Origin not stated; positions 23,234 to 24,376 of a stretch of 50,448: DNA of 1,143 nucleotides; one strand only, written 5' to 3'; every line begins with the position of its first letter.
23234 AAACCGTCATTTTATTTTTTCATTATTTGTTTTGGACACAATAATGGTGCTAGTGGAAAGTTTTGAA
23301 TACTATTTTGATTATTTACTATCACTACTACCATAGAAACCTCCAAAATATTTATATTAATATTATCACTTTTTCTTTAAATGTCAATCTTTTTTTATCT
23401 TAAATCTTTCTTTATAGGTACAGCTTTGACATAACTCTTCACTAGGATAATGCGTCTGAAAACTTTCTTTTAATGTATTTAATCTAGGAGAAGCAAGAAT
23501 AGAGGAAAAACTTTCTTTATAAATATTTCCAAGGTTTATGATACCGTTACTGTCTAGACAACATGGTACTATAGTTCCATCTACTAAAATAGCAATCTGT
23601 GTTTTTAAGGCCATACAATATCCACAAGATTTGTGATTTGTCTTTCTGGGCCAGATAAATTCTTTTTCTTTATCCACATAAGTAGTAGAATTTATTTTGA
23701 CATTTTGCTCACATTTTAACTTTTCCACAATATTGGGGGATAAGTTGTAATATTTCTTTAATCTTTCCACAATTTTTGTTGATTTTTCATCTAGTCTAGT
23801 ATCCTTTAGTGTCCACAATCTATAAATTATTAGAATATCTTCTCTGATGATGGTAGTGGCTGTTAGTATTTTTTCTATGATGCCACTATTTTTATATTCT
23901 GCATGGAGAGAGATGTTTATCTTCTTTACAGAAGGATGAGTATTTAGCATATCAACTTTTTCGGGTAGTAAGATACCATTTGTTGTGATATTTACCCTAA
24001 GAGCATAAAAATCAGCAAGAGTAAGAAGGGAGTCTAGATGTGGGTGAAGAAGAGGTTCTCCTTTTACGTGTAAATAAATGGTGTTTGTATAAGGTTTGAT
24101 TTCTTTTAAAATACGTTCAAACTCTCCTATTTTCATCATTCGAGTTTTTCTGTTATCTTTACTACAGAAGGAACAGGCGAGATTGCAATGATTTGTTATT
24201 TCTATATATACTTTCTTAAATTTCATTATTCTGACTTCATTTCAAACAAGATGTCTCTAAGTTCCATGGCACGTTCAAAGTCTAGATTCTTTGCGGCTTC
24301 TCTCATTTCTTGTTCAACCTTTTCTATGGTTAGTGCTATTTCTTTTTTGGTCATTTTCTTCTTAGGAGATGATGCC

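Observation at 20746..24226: uvrB and uvrA are separated by a radical-SAM / small-ORF / Rel-like / amidoligase-like block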

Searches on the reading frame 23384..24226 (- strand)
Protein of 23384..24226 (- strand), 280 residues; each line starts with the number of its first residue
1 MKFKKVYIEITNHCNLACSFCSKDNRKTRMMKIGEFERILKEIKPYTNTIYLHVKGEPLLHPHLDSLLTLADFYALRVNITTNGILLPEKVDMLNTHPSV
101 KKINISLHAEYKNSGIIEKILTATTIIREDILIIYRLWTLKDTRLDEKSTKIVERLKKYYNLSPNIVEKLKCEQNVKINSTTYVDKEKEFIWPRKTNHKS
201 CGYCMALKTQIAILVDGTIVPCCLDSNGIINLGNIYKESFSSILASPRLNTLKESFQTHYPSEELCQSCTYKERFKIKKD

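Call 4: search_protein_families(library=pfam, proteins=[window:23384-24226:-], max_evalue=0.01)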
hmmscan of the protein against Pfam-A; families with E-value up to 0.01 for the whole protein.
window:23384-24226:- (280 aa): 2 families
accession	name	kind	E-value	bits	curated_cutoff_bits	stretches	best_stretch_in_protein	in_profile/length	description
PF13186.11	SPASM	-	1.2e-13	51.5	21.5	1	204-270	1-67/67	Iron-sulfur cluster-binding domain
PF04055.27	Radical_SAM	-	1.1e-12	48.9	29.5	1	8-112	1-114/166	Radical SAM superfamily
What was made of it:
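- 23384..24226 (-): Radical SAM enzyme with a C-terminal SPASM/twitch-type Fe-S domain, 280 aa. Its start overlaps the uvrB stop (TAATG). It is a conserved occupant of the uvrB-uvrA interval in this lineage. Pfam (call 4).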

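Call 5: search_protein_families(library=ncbifam, proteins=[window:23384-24226:-], max_evalue=0.01)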
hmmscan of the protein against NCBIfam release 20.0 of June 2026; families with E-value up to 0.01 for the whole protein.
window:23384-24226:- (280 aa): 54 families (the best 25 are shown)
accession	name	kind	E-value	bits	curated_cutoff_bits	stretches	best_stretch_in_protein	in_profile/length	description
TIGR04317.1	W_rSAM_matur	equivalog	5.8e-20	71.7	380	1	2-136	2-138/349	tungsten cofactor oxidoreductase radical SAM maturase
TIGR04321.1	spiroSPASM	subfamily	1.6e-15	56.8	250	2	7-91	234-327/510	spiro-SPASM protein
TIGR02668.1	moaA_archaeal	equivalog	2.2e-14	53.1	325.25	1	4-110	10-119/303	GTP 3',8-cyclase MoaA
TIGR02666.1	moaA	equivalog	2.5e-14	53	284.05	1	3-109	9-124/336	GTP 3',8-cyclase MoaA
TIGR04250.1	SCM_rSAM_ScmE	equivalog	7.1e-14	51.5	400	2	4-107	3-110/358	SynChlorMet cassette radical SAM/SPASM protein ScmE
NF001199.0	PRK00164.2-1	equivalog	1.3e-13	50.8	231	1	5-110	13-121/308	GTP 3',8-cyclase MoaA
TIGR04251.1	SCM_rSAM_ScmF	equivalog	4.6e-12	46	400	1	3-108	3-114/353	SynChlorMet cassette radical SAM/SPASM protein ScmF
NF033640.1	N_Twi_rSAM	subfamily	1.4e-11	44.1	170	1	203-274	4-74/398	twitch domain-containing radical SAM protein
TIGR04055.1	rSAM_NirJ2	equivalog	1.7e-11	44.2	500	1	9-109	5-107/326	putative heme d1 biosynthesis radical SAM protein NirJ2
TIGR04311.1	rSAM_Geo_metal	subfamily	7.3e-11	41.7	400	1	4-109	3-114/423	radical SAM/SPASM family putative metalloenzyme maturase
NF038283.1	viperin_w_prok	equivalog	3.2e-10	39.7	180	1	9-109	7-116/281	viperin family antiviral radical SAM protein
TIGR02109.1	PQQ_syn_pqqE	equivalog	2.2e-09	36.8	381.35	1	6-110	9-116/358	pyrroloquinoline quinone biosynthesis protein PqqE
NF045574.1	sacti_mat_StsB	exception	4.5e-09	35.7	625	1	3-90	95-184/466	StsB family radical SAM/SPASM domain sactipeptide maturase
TIGR04403.1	rSAM_skfB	equivalog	4.7e-09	35.5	300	2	172-255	298-378/402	sporulation killing factor system radical SAM maturase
TIGR04545.1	rSAM_ahbD_hemeb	equivalog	5.7e-09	35.9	500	1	8-109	4-108/339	heme b synthase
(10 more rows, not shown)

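Call 6: search_protein_families(library=padloc, proteins=[window:23384-24226:-], max_evalue=0.01)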
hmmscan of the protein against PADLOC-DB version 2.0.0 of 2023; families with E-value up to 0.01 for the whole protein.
window:23384-24226:- (280 aa): 2 families
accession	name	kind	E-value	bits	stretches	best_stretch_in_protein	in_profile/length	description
PDLC02903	pVip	-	6.4e-13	46.8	1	6-112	2-106/257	Viperins not associated with kinases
PDLC02904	pVip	-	1.5e-11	42.3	1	9-113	8-113/262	Viperins associated with kinases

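Call 23: find_homologous_proteins(query=window:23384-24226:-, max_evalue=0.00001)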
Query window:23384-24226:- (280 aa): 7060 proteins with E <= 0.00001 among 8000 candidates; the best 120 are listed.
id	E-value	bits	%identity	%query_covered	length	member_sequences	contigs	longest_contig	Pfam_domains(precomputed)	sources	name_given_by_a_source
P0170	5.4e-179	612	98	100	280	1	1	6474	PF13186.12,PF04055.28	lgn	-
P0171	7.9e-136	470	76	99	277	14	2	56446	PF13186.12,PF04055.28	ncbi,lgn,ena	-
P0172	2.4e-133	462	74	99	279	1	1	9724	PF13186.12,PF04055.28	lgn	-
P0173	1.5e-132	459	72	98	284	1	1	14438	PF13186.12,PF04055.28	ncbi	-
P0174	6.0e-132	457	74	98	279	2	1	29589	PF13186.12,PF04055.28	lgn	-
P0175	1.5e-131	456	72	98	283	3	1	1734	PF13186.12,PF04055.28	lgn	-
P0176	2.4e-131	455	73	100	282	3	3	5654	PF13186.12,PF04055.28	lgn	-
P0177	5.3e-131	454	73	100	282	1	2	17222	PF13186.12,PF04055.28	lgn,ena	-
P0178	1.3e-126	440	76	89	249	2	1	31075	PF13186.12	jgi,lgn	-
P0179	1.3e-125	436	70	99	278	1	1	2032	PF13186.12,PF04055.28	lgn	-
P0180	2.3e-125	436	71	99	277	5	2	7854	PF13186.12,PF04055.28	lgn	-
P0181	6.4e-124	431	69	98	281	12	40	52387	PF13186.12,PF04055.28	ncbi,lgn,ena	-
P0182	6.3e-106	372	67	88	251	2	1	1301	PF13186.12,PF04055.28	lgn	-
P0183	8.3e-104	365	62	98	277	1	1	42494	PF13186.12,PF04055.28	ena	-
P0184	1.4e-103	364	60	98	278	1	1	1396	PF13186.12,PF04055.28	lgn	-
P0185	4.0e-103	363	64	98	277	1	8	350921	PF13186.12,PF04055.28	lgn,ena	-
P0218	4.9e-99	349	60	98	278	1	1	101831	PF13186.12,PF04055.28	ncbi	-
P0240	3.1e-98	347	61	98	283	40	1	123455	PF13186.12,PF04055.28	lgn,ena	-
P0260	2.3e-97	344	60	98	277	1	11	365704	PF13186.12,PF04055.28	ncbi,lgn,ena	-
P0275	1.5e-96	341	56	98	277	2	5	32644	PF13186.12,PF04055.28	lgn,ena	-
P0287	2.6e-96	340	57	98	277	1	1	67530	PF13186.12,PF04055.28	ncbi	-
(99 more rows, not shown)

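Call 24: find_encoding_contigs(protein=P0260, flank=6000, max_places=3)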
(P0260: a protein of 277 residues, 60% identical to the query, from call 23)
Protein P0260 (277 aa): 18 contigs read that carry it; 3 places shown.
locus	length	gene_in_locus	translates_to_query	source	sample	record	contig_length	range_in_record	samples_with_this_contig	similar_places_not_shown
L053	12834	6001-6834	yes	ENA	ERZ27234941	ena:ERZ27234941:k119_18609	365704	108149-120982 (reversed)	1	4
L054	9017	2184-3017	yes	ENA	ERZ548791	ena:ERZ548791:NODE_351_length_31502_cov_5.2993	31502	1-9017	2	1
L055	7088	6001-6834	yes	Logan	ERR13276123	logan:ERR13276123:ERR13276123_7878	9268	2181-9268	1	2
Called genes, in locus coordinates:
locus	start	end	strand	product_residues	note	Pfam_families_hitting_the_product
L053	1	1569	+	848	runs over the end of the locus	-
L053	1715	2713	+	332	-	PF01501:Glyco_transf_8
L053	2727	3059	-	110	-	-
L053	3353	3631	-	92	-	-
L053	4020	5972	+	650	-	PF00270:DEAD (faint), PF04851:ResIII, PF17757:UvrB_inter, PF27431:UvrB_3rd, PF00271:Helicase_C, PF12344:UvrB, PF02151:UVR (weak)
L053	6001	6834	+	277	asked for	PF04055:Radical_SAM, PF13186:SPASM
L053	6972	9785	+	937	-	PF00005:ABC_tran (faint), PF02463:SMC_N (faint), PF03193:RsgA_GTPase (faint), PF13191:AAA_16 (faint), PF13555:AAA_29 (faint), PF20703:nSTAND1 (faint), PF17760:UvrA_inter, PF17755:UvrA_DNA-bind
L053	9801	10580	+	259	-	PF01790:LGT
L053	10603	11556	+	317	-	PF01933:CofD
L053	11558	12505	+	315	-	PF10298:WhiA_N, PF14527:LAGLIDADG_WhiA, PF02650:HTH_WhiA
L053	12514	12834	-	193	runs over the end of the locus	PF00574:CLP_protease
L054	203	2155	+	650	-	PF00270:DEAD (faint), PF04851:ResIII, PF17757:UvrB_inter, PF27431:UvrB_3rd, PF00271:Helicase_C, PF12344:UvrB, PF02151:UVR (weak)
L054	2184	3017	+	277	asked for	PF04055:Radical_SAM, PF13186:SPASM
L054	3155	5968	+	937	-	PF00005:ABC_tran (faint), PF02463:SMC_N (faint), PF03193:RsgA_GTPase (faint), PF13191:AAA_16 (faint), PF13555:AAA_29 (faint), PF20703:nSTAND1 (faint), PF17760:UvrA_inter, PF17755:UvrA_DNA-bind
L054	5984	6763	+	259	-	PF01790:LGT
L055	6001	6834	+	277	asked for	PF04055:Radical_SAM, PF13186:SPASM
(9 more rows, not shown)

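Call 25: find_encoding_contigs(protein=P0185, flank=6000, max_places=2)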
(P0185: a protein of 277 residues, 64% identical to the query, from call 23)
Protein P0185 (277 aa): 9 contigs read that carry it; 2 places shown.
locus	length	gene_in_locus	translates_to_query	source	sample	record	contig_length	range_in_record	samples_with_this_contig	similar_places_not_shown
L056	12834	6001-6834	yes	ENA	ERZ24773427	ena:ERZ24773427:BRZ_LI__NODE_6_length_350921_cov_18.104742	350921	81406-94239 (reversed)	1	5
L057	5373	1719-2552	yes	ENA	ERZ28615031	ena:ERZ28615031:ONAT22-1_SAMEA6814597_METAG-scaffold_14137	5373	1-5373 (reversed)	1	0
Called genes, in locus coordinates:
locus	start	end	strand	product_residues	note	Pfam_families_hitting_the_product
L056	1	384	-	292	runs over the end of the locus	-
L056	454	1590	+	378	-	-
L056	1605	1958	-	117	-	-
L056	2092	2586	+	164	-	-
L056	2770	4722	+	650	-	PF00270:DEAD (faint), PF04851:ResIII, PF17757:UvrB_inter, PF27431:UvrB_3rd, PF00271:Helicase_C, PF12344:UvrB, PF02151:UVR (weak)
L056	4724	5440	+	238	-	-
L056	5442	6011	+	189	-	-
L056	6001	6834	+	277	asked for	PF04055:Radical_SAM, PF13186:SPASM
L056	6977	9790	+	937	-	PF00005:ABC_tran (faint), PF02463:SMC_N (faint), PF03193:RsgA_GTPase (faint), PF13191:AAA_16 (faint), PF13401:AAA_22 (faint), PF13555:AAA_29 (faint), PF17760:UvrA_inter, PF17755:UvrA_DNA-bind, +2 more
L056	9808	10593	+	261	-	PF01790:LGT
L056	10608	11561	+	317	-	PF01933:CofD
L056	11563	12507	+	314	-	PF10298:WhiA_N, PF14527:LAGLIDADG_WhiA, PF02650:HTH_WhiA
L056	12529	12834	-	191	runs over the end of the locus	PF00574:CLP_protease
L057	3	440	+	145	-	?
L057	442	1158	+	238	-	-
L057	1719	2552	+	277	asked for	PF04055:Radical_SAM, PF13186:SPASM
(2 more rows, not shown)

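Call 26: list_cluster_members(proteins=[P0260, P0218, P0287, P0064, P0142, P0034, P0047])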
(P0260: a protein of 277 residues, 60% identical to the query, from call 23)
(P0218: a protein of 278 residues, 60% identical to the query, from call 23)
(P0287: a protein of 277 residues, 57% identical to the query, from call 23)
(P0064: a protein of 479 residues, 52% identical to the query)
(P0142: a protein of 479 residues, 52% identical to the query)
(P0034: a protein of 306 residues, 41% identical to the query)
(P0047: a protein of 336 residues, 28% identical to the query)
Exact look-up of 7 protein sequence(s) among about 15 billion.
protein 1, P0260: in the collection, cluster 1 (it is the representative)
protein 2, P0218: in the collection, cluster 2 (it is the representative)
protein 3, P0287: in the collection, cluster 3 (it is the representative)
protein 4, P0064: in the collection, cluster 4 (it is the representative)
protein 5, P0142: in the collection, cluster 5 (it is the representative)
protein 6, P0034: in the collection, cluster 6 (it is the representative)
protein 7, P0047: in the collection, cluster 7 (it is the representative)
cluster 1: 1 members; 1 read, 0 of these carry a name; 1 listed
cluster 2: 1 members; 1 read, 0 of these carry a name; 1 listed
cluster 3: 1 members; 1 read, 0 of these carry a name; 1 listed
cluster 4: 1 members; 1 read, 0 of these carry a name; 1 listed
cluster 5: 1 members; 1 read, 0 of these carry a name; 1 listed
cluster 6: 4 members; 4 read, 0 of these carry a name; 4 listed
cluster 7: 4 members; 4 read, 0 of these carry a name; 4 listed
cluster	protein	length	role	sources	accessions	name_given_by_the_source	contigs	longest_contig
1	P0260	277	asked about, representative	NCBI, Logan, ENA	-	-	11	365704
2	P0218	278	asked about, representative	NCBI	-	-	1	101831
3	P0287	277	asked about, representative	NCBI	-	-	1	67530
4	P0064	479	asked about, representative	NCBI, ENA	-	-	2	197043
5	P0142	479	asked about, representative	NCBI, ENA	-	-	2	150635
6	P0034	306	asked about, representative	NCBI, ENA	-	-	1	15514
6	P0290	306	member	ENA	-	-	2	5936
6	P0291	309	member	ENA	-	-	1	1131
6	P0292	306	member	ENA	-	-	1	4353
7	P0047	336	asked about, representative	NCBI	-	-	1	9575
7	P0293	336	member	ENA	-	-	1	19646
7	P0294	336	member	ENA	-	-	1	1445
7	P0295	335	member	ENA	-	-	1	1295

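Call 47: predict_structure(alignment_id=A2)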
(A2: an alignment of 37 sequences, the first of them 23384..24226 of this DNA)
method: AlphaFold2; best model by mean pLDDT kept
length: 280 residues; sequences in the alignment: 37
mean_pLDDT: 86.4   pTM: 0.86
mean pLDDT of the five models: 86.4, 84.9, 84.3, 81.9, 78.6
residues with pLDDT >= 90: 139; 70-90: 111; 50-70: 27; < 50: 3
segments of 3 or more residues with pLDDT < 50: none
pLDDT, mean of each block of 10 residues (from residue 1): 86 74 84 97 96 70 95 97 85 97 87 83 94 88 80 93 94 91 87 83 59 94 87 96 93 84 85 60
secondary structure, 60 per line:
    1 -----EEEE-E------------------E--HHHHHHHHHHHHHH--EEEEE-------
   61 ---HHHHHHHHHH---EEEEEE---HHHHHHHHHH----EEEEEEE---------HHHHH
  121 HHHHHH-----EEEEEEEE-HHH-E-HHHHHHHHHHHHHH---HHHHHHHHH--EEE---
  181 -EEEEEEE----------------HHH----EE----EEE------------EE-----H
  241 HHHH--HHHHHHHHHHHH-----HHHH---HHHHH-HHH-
elements in order: E6-9 H33-46 E49-53 H64-73 E77-82 H86-95 E100-106 H116-126 E132-139 H147-160 H164-172 E175-177 E182-188 E218-220 H240-244 H247-258 H264-267 H271-275

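Call 51: fold_search(model_id=the predicted structure, library=pdb)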
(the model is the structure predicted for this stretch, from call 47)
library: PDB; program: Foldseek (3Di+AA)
matches with E <= 10: 1694; with E <= 0.001: 28
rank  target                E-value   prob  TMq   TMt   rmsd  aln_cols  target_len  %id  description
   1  4m7t                  1.2e-09  1.00  0.58  0.65   8.0       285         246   18  Crystal structure of BtrN in complex with AdoMet and 2-DOIA (released 2013-10-02)
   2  8ai4_A                8.0e-08  1.00  0.56  0.51   9.5       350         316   20  Crystal structure of radical SAM epimerase EpeE C223A mutant from Bacillus subtilis with [4Fe-4S] clusters, S-adenosyl (released 2024-01-10)
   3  8ai1_A                8.5e-08  1.00  0.57  0.51   9.7       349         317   20  Crystal structure of radical SAM epimerase EpeE from Bacillus subtilis with [4Fe-4S] clusters and S-adenosyl-L-homocys (released 2024-01-10)
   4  8ai6_A                1.2e-07  1.00  0.57  0.50   9.5       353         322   20  Crystal structure of radical SAM epimerase EpeE D210A mutant from Bacillus subtilis with [4Fe-4S] clusters, S-adenosyl (released 2024-01-10)
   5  8ai6_B                1.5e-07  1.00  0.58  0.51   9.5       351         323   21  Crystal structure of radical SAM epimerase EpeE D210A mutant from Bacillus subtilis with [4Fe-4S] clusters, S-adenosyl (released 2024-01-10)
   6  8ai3_A                1.9e-07  1.00  0.59  0.53   5.1       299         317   21  Crystal structure of radical SAM epimerase EpeE C223A mutant from Bacillus subtilis with [4Fe-4S] clusters and S-adeno (released 2024-01-10)
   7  8ai3_B                1.9e-07  1.00  0.58  0.52   5.3       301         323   22  Crystal structure of radical SAM epimerase EpeE C223A mutant from Bacillus subtilis with [4Fe-4S] clusters and S-adeno (released 2024-01-10)
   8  8ai4_B                1.9e-07  1.00  0.57  0.51   8.0       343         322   21  Crystal structure of radical SAM epimerase EpeE C223A mutant from Bacillus subtilis with [4Fe-4S] clusters, S-adenosyl (released 2024-01-10)
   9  8ai1_B                1.9e-07  1.00  0.56  0.50   9.7       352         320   21  Crystal structure of radical SAM epimerase EpeE from Bacillus subtilis with [4Fe-4S] clusters and S-adenosyl-L-homocys (released 2024-01-10)
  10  4m7s                  2.9e-07  1.00  0.56  0.72   5.5       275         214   18  Crystal structure of SeMet BtrN in an OPEN conformation (released 2013-10-02)
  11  8ai2_B                4.5e-07  1.00  0.60  0.53   5.1       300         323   22  Crystal structure of radical SAM epimerase EpeE from Bacillus subtilis with [4Fe-4S] clusters, S-adenosyl-L-homocystei (released 2024-01-10)
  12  4k36_A                4.8e-07  1.00  0.57  0.44   6.2       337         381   14  His6 tagged anSMEcpe with bound AdoMet (released 2013-05-08)
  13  1tv7_A                9.4e-07  1.00  0.49  0.43   9.2       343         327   15  Structure of the S-adenosylmethionine dependent Enzyme MoaA (released 2004-08-31)
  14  5v1t_A                1.2e-06  1.00  0.60  0.41   9.2       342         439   17  Crystal structure of Streptococcus suis SuiB bound to precursor peptide SuiA (released 2017-08-30)
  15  5v1q_B                1.7e-06  1.00  0.53  0.36   9.6       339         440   17  Crystal structure of Streptococcus suis SuiB (released 2017-08-30)
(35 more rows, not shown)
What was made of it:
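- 23384..24226 (-): AF2 pLDDT 86; best PDB matches are BtrN, EpeE, anSME, MoaA and SuiB (calls 47, 51).
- On Radical SAM / SPASM-twitch enzymes: Fold matches to BtrN, EpeE and anSME (call 51).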

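Call 59: find_encoding_contigs(protein=P0287, flank=5000, max_places=2)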
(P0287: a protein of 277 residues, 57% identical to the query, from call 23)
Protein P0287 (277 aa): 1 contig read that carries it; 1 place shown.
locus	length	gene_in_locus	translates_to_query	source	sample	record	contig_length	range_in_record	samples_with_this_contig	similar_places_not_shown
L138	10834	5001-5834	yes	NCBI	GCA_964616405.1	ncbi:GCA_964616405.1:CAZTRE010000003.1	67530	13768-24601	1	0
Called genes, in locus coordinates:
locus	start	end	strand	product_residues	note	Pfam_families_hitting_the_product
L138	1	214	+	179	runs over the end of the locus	PF00210:Ferritin (weak), PF02915:Rubrerythrin, PF21349:RUBY_RBDX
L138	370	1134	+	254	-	-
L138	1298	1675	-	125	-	PF01880:Desulfoferrodox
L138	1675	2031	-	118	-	PF00462:Glutaredoxin (weak), PF03960:ArsC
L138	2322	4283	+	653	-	PF00270:DEAD (faint), PF04851:ResIII, PF17757:UvrB_inter, PF27431:UvrB_3rd, PF00271:Helicase_C, PF12344:UvrB, PF02151:UVR (weak)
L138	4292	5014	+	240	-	PF02578:Cu-oxidase_4 (weak)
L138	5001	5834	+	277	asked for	PF04055:Radical_SAM, PF13186:SPASM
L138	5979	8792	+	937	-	PF00005:ABC_tran (faint), PF02463:SMC_N (faint), PF03193:RsgA_GTPase (faint), PF13304:AAA_21 (faint), PF13555:AAA_29 (faint), PF20703:nSTAND1 (faint), PF17760:UvrA_inter, PF17755:UvrA_DNA-bind, +1 more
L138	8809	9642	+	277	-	PF01790:LGT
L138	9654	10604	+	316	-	PF01933:CofD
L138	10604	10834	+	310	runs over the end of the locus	PF10298:WhiA_N, PF14528:LAGLIDADG_3 (faint), PF14527:LAGLIDADG_WhiA, PF02650:HTH_WhiA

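Call 60: find_encoding_contigs(protein=P0275, flank=5000, max_places=2)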
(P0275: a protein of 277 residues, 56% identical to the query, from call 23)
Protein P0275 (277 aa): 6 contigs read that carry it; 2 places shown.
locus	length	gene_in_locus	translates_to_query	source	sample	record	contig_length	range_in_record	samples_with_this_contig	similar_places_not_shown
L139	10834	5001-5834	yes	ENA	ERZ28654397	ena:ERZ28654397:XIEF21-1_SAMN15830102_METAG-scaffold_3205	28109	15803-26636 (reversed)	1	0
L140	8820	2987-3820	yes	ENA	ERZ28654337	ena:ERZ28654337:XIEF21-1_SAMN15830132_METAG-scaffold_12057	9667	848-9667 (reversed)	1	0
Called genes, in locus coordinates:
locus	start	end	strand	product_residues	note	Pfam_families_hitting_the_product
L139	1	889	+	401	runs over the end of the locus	PF24568:CC_PcsB, PF01551:Peptidase_M23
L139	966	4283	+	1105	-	-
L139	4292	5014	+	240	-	PF02578:Cu-oxidase_4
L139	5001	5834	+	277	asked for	PF04055:Radical_SAM, PF13186:SPASM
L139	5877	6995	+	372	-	-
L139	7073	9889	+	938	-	PF00005:ABC_tran (faint), PF02463:SMC_N (faint), PF03193:RsgA_GTPase (faint), PF13555:AAA_29 (faint), PF20703:nSTAND1 (faint), PF17760:UvrA_inter, PF00684:DnaJ_CXXCXGXG (faint), PF17755:UvrA_DNA-bind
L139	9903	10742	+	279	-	PF01790:LGT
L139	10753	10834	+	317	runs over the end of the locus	PF01933:CofD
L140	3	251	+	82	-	?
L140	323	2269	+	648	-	PF00270:DEAD (faint), PF04851:ResIII, PF17757:UvrB_inter, PF27431:UvrB_3rd, PF00271:Helicase_C, PF12344:UvrB, PF02151:UVR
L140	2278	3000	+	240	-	PF02578:Cu-oxidase_4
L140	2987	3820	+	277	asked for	PF04055:Radical_SAM, PF13186:SPASM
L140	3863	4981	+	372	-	-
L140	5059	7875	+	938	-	PF00005:ABC_tran (faint), PF02463:SMC_N (faint), PF03193:RsgA_GTPase (faint), PF13555:AAA_29 (faint), PF20703:nSTAND1 (faint), PF17760:UvrA_inter, PF00684:DnaJ_CXXCXGXG (faint), PF17755:UvrA_DNA-bind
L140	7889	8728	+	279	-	PF01790:LGT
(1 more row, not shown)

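Call 61: find_encoding_contigs(protein=P0240, flank=5000, max_places=2)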
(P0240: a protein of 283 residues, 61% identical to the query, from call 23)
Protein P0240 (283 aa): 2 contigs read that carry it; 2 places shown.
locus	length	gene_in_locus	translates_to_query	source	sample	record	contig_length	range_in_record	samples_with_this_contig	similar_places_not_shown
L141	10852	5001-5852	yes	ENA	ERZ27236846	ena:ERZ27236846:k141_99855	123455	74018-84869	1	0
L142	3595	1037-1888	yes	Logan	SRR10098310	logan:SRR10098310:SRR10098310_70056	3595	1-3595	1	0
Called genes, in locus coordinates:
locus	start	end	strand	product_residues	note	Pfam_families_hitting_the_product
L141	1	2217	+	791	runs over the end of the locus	PF02368:Big_2 (weak), PF06832:BiPBP_C (faint), PF20578:aBig_2 (faint), PF21764:Invasin_D4 (faint), PF26182:Ig_NUP210_5th (faint), PF02368:Big_2, PF26918:Ig_Eae, PF02368:Big_2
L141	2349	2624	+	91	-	PF04851:ResIII, PF00270:DEAD (weak)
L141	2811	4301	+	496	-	PF17757:UvrB_inter, PF27431:UvrB_3rd, PF00271:Helicase_C, PF12344:UvrB, PF02151:UVR (weak)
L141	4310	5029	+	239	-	PF02578:Cu-oxidase_4 (weak)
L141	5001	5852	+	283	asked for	PF04055:Radical_SAM, PF13186:SPASM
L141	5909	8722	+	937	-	PF00005:ABC_tran (faint), PF02463:SMC_N (faint), PF03193:RsgA_GTPase (faint), PF13304:AAA_21 (faint), PF13555:AAA_29 (faint), PF20703:nSTAND1 (faint), PF17760:UvrA_inter, PF17755:UvrA_DNA-bind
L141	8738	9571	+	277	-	PF01790:LGT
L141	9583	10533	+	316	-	PF01933:CofD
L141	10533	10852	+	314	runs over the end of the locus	PF10298:WhiA_N, PF14528:LAGLIDADG_3 (faint), PF14527:LAGLIDADG_WhiA, PF02650:HTH_WhiA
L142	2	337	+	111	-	?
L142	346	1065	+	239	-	PF02578:Cu-oxidase_4 (weak)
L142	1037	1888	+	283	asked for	PF04055:Radical_SAM, PF13186:SPASM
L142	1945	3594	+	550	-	?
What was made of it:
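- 23384..24226 (-): It lies between uvrB and uvrA in L053, L056, L138, L139/140 and L141 (calls 24, 25, 59-61).
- All five further rSAM homologues looked up lie between uvrB and uvrA (calls 24, 25, 59-61).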
